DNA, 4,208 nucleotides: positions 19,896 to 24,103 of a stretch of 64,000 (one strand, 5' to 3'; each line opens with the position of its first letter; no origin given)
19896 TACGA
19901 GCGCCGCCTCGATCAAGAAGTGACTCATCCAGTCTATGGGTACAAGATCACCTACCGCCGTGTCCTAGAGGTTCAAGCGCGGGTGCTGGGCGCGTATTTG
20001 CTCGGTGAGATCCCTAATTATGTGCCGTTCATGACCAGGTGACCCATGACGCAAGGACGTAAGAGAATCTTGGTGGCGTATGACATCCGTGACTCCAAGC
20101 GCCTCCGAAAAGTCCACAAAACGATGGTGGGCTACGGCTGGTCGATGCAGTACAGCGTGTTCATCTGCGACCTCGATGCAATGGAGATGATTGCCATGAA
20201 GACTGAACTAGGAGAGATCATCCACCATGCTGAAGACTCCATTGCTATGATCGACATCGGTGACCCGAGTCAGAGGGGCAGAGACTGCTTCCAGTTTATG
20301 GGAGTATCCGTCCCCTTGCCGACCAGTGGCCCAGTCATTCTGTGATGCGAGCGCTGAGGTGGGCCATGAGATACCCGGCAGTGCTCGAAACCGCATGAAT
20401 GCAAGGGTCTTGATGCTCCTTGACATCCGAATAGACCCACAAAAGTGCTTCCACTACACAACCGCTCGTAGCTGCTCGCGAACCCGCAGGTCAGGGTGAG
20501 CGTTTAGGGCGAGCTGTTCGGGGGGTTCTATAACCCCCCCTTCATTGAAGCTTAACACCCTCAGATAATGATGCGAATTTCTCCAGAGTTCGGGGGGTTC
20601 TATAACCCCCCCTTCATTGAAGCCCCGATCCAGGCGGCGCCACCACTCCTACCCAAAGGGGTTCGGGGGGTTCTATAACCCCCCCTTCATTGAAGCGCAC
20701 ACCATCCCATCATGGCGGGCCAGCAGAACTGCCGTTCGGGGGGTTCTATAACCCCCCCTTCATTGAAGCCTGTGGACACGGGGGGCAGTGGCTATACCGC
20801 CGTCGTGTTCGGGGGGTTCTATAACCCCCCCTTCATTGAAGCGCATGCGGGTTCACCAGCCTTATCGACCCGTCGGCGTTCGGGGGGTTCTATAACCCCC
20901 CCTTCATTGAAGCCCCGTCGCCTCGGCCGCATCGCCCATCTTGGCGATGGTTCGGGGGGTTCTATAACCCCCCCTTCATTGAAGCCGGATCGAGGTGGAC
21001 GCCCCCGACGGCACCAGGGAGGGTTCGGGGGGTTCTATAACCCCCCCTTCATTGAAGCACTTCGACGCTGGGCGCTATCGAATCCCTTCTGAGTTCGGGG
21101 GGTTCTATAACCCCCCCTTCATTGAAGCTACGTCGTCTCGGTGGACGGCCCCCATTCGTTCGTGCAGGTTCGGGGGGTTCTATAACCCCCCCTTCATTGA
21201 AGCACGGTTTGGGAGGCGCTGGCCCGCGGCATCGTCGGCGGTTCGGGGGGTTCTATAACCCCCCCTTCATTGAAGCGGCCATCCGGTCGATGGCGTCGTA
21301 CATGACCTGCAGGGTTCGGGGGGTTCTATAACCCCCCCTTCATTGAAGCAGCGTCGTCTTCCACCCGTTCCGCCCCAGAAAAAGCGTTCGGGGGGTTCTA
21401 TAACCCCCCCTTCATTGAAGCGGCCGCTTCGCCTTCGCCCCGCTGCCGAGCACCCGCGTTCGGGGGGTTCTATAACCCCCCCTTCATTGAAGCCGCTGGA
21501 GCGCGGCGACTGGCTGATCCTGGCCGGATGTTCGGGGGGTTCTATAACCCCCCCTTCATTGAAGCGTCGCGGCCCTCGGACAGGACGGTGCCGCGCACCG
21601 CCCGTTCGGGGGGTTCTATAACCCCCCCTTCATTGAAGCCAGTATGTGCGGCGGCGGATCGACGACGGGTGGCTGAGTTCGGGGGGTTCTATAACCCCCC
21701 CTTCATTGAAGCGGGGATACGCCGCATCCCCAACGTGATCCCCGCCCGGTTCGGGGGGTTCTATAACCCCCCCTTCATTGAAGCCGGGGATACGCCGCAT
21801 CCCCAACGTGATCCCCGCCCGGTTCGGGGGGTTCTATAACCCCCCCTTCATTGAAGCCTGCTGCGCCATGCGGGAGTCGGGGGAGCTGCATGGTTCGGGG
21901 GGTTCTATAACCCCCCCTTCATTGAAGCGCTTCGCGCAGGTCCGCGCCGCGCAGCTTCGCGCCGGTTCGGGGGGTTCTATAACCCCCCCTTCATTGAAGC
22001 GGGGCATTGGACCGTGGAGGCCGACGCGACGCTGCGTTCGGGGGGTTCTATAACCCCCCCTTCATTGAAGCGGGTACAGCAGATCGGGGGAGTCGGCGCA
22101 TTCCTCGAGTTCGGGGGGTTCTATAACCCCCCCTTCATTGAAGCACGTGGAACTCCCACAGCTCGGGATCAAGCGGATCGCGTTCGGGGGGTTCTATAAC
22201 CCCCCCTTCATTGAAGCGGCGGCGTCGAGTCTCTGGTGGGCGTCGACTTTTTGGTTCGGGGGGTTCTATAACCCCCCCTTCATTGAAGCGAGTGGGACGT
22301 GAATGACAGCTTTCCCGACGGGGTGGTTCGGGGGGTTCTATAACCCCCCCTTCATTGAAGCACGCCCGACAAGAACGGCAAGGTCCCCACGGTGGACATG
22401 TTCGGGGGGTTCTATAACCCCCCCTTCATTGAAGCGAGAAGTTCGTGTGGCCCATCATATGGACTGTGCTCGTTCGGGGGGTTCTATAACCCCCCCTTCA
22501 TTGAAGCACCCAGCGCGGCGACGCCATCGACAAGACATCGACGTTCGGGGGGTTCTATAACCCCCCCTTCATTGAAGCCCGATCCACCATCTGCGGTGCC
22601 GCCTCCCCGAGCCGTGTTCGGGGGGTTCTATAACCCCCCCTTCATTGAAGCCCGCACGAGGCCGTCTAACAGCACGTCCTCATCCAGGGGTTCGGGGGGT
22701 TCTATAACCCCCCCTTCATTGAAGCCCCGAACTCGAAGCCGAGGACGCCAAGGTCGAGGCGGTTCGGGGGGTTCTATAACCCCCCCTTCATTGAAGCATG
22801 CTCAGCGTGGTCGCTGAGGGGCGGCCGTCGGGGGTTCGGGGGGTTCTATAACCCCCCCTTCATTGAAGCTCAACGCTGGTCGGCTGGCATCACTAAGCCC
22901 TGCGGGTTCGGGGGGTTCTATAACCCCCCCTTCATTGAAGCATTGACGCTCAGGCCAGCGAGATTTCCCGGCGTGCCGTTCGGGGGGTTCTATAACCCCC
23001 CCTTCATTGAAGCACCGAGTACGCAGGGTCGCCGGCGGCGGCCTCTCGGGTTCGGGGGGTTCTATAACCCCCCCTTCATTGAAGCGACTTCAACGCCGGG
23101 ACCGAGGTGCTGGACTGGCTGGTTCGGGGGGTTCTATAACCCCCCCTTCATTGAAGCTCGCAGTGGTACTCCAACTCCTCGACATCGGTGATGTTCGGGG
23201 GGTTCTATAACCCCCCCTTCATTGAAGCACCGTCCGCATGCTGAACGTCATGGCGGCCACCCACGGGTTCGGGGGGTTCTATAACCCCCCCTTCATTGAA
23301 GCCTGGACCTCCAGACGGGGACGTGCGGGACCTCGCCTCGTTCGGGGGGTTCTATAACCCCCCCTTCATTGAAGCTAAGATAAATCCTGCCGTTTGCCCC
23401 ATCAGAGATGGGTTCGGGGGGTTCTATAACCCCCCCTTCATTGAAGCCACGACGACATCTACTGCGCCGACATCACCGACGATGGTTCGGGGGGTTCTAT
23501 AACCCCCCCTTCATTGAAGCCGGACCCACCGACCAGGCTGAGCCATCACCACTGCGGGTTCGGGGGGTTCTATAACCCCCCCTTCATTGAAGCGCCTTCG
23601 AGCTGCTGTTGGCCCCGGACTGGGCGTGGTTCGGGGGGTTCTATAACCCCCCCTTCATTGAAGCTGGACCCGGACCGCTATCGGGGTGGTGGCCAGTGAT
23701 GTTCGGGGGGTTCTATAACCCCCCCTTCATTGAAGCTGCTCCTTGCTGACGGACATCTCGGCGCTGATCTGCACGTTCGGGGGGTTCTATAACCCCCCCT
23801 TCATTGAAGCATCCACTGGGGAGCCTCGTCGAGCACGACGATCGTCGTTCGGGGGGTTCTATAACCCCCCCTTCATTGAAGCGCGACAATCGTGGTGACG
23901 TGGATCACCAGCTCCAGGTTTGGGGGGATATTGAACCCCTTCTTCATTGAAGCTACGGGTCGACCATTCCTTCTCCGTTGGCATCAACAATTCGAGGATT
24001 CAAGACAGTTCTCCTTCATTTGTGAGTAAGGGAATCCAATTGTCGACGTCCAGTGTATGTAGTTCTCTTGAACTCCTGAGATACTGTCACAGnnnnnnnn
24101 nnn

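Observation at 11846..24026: Complete type I-G (ex I-U)-like CRISPR-Cas locus with rearranged gene order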

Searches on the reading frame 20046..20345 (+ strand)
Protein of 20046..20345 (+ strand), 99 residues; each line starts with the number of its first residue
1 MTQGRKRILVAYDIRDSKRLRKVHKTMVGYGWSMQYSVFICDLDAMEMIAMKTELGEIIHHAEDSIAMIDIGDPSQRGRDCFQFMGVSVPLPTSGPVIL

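Call 4: search_protein_families(library=pfam, proteins=[window:20046-20345:+], max_evalue=0.01)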
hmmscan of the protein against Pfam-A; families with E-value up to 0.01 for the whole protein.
window:20046-20345:+ (99 aa): 1 family
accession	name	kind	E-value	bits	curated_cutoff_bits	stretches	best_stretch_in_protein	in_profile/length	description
PF09827.14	CRISPR_Cas2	-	1.2e-19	70.7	23.8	1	7-76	2-71/74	CRISPR associated protein Cas2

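Call 5: search_protein_families(library=ncbifam, proteins=[window:20046-20345:+], max_evalue=0.01)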
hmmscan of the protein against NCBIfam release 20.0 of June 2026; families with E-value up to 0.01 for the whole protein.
window:20046-20345:+ (99 aa): 1 family
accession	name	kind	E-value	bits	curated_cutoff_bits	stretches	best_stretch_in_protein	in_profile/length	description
TIGR01573.1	cas2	equivalog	1.6e-10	41.1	24.5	1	6-72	1-71/96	CRISPR-associated endonuclease Cas2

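Call 6: search_protein_families(library=padloc, proteins=[window:20046-20345:+], max_evalue=0.01)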
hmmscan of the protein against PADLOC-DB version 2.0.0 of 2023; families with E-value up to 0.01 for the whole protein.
window:20046-20345:+ (99 aa): 20 families
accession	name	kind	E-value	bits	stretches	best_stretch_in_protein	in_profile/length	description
PDLC01756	Cas2g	-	3.5e-29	98.7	1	5-99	3-96/96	-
PDLC01338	Cas2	-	1.7e-18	64.9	1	8-79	1-69/76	"CAS-I,CAS-II,CAS-III,CAS-IV,CAS-V,CAS-VI; acquisition_2"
PDLC02027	Cas2d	-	3.6e-18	63.8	1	7-70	2-65/89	-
PDLC01649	Cas2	-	5.7e-18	63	1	7-73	2-67/70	"CAS-I,CAS-II,CAS-III,CAS-IV,CAS-V,CAS-VI; acquisition_2"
PDLC02078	Cas2b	-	1.1e-17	61.8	1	6-75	3-71/94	-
PDLC00936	Cas2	-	2.6e-15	54.7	1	8-73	1-69/83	Cas2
PDLC01443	Cas2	-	9.8e-14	49.7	1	8-77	3-70/86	"CAS-I,CAS-II,CAS-III,CAS-IV,CAS-V,CAS-VI; acquisition_2"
PDLC01751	Cas2c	-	1.1e-13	49.4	1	8-76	3-75/95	-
PDLC02074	Cas2_IIIb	-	1.4e-13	48.7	1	6-69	1-63/86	-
PDLC01251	Cas2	-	8.1e-12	43.3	1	6-71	1-65/84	"CAS-I,CAS-II,CAS-III,CAS-IV,CAS-V,CAS-VI; acquisition_2"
PDLC00935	Cas2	-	4.2e-11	41.1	1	6-72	1-71/96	CRISPR-associated endonuclease Cas2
PDLC01749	Cas2b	-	1.1e-10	39.9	1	8-76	3-70/87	-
PDLC01748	Cas2_IIIa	-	1.9e-10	39.1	1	8-71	3-65/88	-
PDLC02077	Cas2b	-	6.6e-09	34.1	1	8-74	3-70/96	-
PDLC02076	Cas2b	-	2.2e-08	32.4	1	8-69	3-63/87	-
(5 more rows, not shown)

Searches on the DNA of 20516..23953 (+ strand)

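Call 31: search_dna_similar(query=window:20516-23953:+, collection=phages, mode=distant, max_evalue=1)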
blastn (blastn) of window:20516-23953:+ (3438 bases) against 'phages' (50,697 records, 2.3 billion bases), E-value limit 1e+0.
Records with a match: 18; places in all: 87; records where one place covers at least 80% of the query: 0.
Best place of each record, by identity: 90-95% 2; 80-90% 16.
By first word of the organism name: Ralstonia 14; Eggerthella 2; Escherichia 1; Bacteriophage 1.
By host as written in the record: Ralstonia pseudosolanacearum I-31 (MT043) 5; Ralstonia solanacearum 3; Ralstonia pseudosolanacearum I-33 (MT009) 3; Eggerthella lenta DSM 15644 2; Ralstonia solanacearum SL341 1; Escherichia coli 1; Ralstonia pseudosolanacearum I-15 (MT017) 1; - 1; and 1 more.
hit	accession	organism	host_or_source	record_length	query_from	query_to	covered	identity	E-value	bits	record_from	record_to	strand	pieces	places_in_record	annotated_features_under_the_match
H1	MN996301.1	Ralstonia phage RpY1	Ralstonia solanacearum SL341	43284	1412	1449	1%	89.5%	2e-3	52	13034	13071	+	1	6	putative pentapeptide repeat protein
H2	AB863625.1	Ralstonia phage RSK1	Ralstonia solanacearum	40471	1413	1452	1%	85.0%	9e-2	46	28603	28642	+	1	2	hypothetical protein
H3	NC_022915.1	Ralstonia phage RSK1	Ralstonia solanacearum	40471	1413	1452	1%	85.0%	9e-2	46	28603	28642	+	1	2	hypothetical protein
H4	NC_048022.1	Eggerthella phage PMBT5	Eggerthella lenta DSM 15644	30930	1411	1449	1%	87.2%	9e-2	46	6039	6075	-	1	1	pentapeptide repeat family protein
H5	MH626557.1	Eggerthella phage PMBT5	Eggerthella lenta DSM 15644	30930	1411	1449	1%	87.2%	9e-2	46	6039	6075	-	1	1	repeat five residue protein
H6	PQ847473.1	Escherichia phage vB_EcoP_P64441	Escherichia coli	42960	1411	1448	1%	86.8%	3e-1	45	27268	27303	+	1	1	pentapeptide repeat-containing protein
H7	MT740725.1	Ralstonia phage Adzire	Ralstonia pseudosolanacearum I-31 ...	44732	1413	1449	1%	86.5%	3e-1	46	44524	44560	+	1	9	none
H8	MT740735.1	Ralstonia phage Elie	Ralstonia pseudosolanacearum I-15 ...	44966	1413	1449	1%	86.5%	3e-1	46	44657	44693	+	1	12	none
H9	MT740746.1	Ralstonia phage Sarlave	Ralstonia pseudosolanacearum I-31 ...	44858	1413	1449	1%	86.5%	3e-1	46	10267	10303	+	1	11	hypothetical protein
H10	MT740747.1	Ralstonia phage Simangalove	Ralstonia pseudosolanacearum I-31 ...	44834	1413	1449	1%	86.5%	3e-1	46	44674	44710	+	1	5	none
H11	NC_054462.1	Ralstonia phage Adzire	Ralstonia pseudosolanacearum I-31 ...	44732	1413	1449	1%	86.5%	3e-1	46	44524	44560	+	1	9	none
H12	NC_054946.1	Ralstonia phage Simangalove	Ralstonia pseudosolanacearum I-31 ...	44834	1413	1449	1%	86.5%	3e-1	46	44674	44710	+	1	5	none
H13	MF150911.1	Ralstonia phage DU_RP_II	Ralstonia solanacearum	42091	1413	1449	1%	86.5%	3e-1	46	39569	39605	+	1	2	hypothetical protein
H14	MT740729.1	Ralstonia phage Bakoly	Ralstonia pseudosolanacearum I-33 ...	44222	1413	1449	1%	86.5%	3e-1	46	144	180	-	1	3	hypothetical protein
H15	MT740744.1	Ralstonia phage Jenny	Ralstonia pseudosolanacearum I-33 ...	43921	1413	1449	1%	86.5%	3e-1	46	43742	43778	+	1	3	hypothetical protein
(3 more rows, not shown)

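Call 32: search_dna_similar(query=window:20516-23953:+, collection=plasmids, mode=distant, max_evalue=1)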
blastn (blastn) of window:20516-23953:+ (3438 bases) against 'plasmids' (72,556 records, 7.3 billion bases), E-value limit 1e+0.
Records with a match: 20; places in all: 26; records where one place covers at least 80% of the query: 0.
Best place of each record, by identity: 90-95% 8; 80-90% 12.
By first word of the organism name: Streptomyces 7; Azospirillum 4; Nocardia 2; Ralstonia 2; Miniimonas 1; Paenarthrobacter 1; Shinella 1; Embleya 1; Tistrella 1.
By predicted mobility (MOB-suite, as given by PLSDB): non-mobilizable 14; mobilizable 6.
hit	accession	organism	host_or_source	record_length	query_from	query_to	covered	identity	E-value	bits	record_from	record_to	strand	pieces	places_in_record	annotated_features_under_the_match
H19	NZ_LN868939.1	Nocardia farcinica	not known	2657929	1998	2043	1%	82.6%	8e-2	48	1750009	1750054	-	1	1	none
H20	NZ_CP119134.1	Streptomyces sp. FXJ1.172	cell culture,red soil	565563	1407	1450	1%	84.4%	3e-1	47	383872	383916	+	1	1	ABATE domain-containing protein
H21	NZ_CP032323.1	Azospirillum argentinense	soil sample,Agricultural field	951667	696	734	1%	89.7%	2e-2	50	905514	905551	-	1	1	hypothetical protein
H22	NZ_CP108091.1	Streptomyces virginiae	-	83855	1413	1449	1%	91.9%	2e-3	55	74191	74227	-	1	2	pentapeptide repeat-containing protein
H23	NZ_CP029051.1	Miniimonas sp. S16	Single cell,sludge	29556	402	441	1%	85.0%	3e-1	46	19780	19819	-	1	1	recombinase family protein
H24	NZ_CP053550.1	Paenarthrobacter sp. YJN-D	cell culture,soil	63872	402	441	1%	85.0%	3e-1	46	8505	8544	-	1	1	recombinase family protein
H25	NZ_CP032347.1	Azospirillum brasilense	soil sample,Agricultural field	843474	696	734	1%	87.2%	9e-1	46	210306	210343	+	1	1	GDSL-type esterase/lipase family protein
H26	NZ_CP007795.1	Azospirillum argentinense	Triticum aestivum L.,Root,wheat ...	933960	696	734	1%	87.2%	9e-1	46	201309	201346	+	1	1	hypothetical protein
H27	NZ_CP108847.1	Streptomyces sp. NBC_00846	-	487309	1412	1449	1%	86.8%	9e-1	45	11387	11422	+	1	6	pentapeptide repeat-containing protein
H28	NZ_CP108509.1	Streptomyces sp. NBC_01237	-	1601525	1410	1448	1%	84.6%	9e-1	45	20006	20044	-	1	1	none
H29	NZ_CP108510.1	Streptomyces sp. NBC_01237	-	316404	1410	1448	1%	84.6%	9e-1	45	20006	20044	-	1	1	pentapeptide repeat-containing protein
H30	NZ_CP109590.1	Streptomyces sp. NBC_01361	-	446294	1413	1451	1%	84.6%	9e-1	45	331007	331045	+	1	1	pentapeptide repeat-containing protein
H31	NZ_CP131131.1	Shinella zoogloeoides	isolate,Activated charcoal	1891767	3310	3345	1%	88.9%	9e-1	45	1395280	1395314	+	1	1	none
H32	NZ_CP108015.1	Nocardia salmonicida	-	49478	1418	1451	1%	91.2%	8e-2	49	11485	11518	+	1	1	pentapeptide repeat-containing protein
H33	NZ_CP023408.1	Streptomyces fungicidicus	Pig,cell culture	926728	1053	1084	1%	90.6%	9e-1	46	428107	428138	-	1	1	FAD-binding dehydrogenase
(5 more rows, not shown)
